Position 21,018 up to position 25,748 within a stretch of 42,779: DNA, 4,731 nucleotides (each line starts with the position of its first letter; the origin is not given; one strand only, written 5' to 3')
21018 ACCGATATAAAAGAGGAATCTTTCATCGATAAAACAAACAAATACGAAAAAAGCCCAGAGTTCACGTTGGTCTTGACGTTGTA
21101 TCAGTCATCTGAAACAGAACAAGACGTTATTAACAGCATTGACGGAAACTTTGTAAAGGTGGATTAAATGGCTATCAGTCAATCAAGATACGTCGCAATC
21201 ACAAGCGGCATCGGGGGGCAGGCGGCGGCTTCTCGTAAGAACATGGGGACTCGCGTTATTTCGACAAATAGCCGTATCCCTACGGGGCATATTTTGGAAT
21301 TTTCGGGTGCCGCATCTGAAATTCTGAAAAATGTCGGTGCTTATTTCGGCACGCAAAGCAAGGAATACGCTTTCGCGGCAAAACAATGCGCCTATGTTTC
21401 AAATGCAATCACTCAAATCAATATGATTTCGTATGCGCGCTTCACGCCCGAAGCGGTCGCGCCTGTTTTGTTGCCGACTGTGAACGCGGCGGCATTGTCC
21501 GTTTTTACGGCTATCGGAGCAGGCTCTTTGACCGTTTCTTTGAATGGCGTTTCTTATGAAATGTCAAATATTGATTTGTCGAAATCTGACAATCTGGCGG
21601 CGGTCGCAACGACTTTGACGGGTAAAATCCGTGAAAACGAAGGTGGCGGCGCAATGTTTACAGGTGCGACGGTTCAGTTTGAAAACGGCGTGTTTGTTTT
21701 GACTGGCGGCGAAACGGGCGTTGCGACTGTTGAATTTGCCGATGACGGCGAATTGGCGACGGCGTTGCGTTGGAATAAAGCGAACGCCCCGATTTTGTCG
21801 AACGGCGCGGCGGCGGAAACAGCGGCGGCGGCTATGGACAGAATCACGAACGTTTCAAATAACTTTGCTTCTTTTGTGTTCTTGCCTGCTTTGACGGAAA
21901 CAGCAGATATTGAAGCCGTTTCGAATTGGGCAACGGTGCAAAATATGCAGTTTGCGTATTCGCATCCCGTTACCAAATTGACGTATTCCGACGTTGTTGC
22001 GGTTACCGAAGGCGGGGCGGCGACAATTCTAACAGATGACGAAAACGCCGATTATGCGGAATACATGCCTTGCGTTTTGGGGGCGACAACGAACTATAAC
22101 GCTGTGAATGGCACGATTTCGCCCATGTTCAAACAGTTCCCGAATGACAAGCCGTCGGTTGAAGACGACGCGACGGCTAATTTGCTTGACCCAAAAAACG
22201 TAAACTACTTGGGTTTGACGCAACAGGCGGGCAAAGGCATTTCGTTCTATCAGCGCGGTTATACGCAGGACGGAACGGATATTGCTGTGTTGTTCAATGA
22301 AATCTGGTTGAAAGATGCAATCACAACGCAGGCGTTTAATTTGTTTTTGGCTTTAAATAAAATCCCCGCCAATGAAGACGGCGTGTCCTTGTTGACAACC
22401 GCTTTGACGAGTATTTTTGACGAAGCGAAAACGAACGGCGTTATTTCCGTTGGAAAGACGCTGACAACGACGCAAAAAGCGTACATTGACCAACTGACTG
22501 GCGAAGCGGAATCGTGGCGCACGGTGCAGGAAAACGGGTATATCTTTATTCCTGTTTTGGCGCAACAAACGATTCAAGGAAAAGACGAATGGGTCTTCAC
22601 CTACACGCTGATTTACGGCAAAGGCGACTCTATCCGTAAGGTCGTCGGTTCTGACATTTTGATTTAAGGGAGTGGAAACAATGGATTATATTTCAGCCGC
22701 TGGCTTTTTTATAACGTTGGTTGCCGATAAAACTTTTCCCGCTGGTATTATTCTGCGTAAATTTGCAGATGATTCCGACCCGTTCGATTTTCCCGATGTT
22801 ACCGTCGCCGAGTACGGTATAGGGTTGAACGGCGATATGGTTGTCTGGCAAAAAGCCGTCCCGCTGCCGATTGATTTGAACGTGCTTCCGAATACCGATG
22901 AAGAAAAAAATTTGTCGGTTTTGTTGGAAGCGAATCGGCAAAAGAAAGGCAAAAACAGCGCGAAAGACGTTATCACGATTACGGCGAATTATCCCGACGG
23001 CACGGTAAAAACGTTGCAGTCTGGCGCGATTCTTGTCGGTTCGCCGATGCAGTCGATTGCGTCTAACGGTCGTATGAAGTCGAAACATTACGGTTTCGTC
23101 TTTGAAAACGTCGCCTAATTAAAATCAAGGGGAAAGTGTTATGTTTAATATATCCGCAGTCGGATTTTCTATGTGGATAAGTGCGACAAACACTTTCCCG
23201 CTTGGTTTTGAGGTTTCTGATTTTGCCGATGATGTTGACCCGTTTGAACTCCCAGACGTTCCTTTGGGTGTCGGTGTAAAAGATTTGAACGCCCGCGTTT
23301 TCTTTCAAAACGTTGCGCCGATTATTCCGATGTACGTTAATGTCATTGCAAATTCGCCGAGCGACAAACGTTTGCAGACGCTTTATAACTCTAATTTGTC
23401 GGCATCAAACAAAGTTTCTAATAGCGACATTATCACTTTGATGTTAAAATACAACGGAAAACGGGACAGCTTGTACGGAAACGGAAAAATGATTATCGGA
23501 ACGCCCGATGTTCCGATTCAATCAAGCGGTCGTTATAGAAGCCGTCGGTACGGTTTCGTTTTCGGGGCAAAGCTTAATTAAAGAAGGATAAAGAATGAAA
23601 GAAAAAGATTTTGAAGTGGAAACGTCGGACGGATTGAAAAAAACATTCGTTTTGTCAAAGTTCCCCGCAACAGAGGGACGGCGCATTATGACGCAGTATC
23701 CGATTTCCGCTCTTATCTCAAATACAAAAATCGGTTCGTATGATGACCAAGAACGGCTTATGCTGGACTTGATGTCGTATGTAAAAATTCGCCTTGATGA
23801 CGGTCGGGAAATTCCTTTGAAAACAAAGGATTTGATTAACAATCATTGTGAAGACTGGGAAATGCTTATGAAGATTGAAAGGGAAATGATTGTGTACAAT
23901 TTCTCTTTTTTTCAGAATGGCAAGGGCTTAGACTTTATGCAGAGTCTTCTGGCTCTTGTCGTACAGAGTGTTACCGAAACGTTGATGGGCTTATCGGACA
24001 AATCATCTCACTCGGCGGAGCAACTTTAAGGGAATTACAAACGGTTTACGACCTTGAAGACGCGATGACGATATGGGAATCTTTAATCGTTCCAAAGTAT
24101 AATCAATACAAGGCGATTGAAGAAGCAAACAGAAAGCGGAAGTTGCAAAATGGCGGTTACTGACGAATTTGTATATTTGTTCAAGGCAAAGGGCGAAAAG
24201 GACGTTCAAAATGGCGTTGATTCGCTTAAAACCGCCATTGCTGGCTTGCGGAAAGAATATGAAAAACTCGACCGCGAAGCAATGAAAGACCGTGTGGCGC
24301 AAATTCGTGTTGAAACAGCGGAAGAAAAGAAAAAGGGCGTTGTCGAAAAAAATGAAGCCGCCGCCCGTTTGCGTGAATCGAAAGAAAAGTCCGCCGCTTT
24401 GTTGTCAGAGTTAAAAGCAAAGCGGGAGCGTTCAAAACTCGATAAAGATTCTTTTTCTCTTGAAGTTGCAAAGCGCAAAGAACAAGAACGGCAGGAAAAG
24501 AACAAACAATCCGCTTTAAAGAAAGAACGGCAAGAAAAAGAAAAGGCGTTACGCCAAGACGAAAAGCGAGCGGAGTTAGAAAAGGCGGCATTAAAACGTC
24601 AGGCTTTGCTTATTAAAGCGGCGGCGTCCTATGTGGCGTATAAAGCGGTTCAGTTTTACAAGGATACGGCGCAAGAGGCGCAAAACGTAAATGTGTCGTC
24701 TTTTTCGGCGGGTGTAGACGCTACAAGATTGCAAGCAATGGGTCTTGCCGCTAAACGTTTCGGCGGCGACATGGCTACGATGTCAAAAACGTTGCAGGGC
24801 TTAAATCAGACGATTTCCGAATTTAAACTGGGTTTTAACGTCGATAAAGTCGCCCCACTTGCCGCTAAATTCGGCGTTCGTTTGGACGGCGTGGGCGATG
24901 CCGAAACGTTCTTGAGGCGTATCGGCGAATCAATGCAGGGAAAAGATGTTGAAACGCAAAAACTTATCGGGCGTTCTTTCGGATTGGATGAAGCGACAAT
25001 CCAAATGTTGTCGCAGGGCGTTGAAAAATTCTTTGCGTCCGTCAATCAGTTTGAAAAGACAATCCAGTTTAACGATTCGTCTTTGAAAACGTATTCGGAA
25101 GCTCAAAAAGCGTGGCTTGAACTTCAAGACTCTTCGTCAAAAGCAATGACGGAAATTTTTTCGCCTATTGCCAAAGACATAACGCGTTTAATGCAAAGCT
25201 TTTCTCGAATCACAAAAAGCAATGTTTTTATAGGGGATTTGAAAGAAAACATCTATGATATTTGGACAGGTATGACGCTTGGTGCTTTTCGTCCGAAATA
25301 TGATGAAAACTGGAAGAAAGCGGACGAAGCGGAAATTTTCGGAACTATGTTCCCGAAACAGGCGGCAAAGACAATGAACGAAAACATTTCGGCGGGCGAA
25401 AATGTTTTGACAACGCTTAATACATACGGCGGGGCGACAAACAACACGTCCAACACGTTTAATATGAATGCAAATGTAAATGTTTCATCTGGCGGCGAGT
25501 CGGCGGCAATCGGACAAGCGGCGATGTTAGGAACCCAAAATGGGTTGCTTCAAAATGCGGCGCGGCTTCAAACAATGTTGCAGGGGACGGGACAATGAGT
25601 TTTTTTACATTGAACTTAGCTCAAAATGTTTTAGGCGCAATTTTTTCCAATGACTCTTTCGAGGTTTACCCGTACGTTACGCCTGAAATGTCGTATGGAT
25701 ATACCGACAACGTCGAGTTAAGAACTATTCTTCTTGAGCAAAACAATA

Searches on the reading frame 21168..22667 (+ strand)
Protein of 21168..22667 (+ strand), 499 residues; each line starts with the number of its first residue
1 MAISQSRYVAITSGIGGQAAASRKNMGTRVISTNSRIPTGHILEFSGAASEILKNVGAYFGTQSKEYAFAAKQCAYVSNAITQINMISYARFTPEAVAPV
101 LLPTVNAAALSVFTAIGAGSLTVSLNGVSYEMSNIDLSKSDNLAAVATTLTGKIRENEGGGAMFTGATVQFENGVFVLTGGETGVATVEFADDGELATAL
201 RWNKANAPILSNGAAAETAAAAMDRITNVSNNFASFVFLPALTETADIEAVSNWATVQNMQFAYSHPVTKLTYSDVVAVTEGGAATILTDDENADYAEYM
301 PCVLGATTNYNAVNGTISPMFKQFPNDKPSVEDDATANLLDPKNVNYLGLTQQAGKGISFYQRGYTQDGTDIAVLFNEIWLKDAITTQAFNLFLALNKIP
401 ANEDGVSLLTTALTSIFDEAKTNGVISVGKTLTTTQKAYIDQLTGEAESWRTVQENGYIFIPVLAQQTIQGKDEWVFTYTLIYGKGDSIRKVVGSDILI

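Call 38: search_protein_families(library=phrogs, proteins=[window:21168-22667:+], max_evalue=0.00001)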
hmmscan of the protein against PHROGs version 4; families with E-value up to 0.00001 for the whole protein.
window:21168-22667:+ (499 aa): 2 families
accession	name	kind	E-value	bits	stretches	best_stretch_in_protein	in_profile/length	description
phrog_205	-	tail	2.8e-59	202.1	1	1-496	11-430/455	tail sheath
phrog_9590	-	unknown function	8.9e-08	32.6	1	267-441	161-324/377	-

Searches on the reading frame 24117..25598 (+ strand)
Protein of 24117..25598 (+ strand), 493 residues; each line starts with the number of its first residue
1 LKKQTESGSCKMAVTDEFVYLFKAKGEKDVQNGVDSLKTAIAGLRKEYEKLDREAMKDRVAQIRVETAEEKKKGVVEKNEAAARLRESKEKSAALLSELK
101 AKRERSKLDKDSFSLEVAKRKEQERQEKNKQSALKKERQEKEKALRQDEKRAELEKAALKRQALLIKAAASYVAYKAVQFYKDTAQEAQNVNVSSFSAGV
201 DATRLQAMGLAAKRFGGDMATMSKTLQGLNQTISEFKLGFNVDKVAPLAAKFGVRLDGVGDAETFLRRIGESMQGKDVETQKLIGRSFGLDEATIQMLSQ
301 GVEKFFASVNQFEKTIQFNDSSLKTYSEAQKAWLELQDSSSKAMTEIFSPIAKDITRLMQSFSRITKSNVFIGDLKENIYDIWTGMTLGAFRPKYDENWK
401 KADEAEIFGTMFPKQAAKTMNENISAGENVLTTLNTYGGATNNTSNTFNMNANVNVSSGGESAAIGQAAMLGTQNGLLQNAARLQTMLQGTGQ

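Call 38: search_protein_families(library=phrogs, proteins=[window:24117-25598:+], max_evalue=0.00001)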
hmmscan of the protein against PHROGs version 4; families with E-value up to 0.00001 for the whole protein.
window:24117-25598:+ (493 aa): 5 families
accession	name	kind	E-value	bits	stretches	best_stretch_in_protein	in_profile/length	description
phrog_2276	-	tail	2.3e-16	60.6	1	164-363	78-284/673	tail length tape measure protein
phrog_2013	-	tail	4.7e-14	53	1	167-370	67-276/657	lytic tail protein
phrog_9570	-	tail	1.4e-13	51.6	1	117-365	33-283/689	tail length tape measure protein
phrog_12506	-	tail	1.2e-10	42.3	1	168-329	39-204/218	tail length tape measure protein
phrog_12278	-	tail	2.3e-10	41.3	1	159-335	33-214/448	tail fiber protein/ lysozyme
